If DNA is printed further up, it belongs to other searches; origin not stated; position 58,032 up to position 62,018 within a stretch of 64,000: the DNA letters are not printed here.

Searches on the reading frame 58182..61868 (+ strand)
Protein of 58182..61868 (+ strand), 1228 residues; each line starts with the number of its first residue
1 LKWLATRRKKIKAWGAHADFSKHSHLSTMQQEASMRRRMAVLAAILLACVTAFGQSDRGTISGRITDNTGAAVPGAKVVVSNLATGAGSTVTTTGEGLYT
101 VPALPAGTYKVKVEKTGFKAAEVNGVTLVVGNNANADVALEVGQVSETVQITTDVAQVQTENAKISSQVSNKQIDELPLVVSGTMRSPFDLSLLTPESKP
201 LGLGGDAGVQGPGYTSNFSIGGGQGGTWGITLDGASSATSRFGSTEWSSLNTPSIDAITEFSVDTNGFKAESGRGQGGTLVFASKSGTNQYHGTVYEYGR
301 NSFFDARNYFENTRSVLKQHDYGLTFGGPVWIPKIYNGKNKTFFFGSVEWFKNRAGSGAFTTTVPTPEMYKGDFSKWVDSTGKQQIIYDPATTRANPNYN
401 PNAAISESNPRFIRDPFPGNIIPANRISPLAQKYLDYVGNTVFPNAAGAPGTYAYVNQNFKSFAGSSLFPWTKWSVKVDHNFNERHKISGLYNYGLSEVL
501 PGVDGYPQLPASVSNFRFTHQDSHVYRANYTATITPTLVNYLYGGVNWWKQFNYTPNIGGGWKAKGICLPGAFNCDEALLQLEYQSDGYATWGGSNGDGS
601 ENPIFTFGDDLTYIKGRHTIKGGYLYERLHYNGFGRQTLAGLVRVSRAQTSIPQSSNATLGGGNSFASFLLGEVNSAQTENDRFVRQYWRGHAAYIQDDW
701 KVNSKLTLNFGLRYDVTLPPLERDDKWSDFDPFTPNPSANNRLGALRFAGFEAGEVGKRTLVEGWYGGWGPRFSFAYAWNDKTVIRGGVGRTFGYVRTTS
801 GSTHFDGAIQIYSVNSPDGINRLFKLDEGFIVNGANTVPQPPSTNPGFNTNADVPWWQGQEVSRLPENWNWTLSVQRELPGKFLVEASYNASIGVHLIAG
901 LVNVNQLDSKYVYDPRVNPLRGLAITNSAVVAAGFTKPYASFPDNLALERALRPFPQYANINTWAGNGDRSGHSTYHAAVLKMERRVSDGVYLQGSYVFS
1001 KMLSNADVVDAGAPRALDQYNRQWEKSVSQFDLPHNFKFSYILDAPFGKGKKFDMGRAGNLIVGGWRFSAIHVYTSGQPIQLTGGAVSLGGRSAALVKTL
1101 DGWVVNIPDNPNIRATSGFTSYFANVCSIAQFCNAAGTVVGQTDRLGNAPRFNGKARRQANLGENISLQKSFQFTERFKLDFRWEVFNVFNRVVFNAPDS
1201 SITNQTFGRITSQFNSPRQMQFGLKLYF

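Call 70: search_protein_families(library=pfam, proteins=[window:58182-61868:+], max_evalue=0.00001)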
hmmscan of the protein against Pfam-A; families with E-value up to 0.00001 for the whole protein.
window:58182-61868:+ (1228 aa): 3 families
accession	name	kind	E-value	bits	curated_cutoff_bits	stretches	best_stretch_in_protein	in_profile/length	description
PF25183.1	OMP_b-brl_4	-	3.3e-181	605.1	30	1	284-1221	2-838/838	Outer membrane beta barrel domain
PF13620.12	CarboxypepD_reg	-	7.1e-21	74.8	32.3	1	60-141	1-82/82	Carboxypeptidase regulatory-like domain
PF13715.12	CarbopepD_reg_2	-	8.1e-07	29.4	32.2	1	61-138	1-72/88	CarboxypepD_reg-like domain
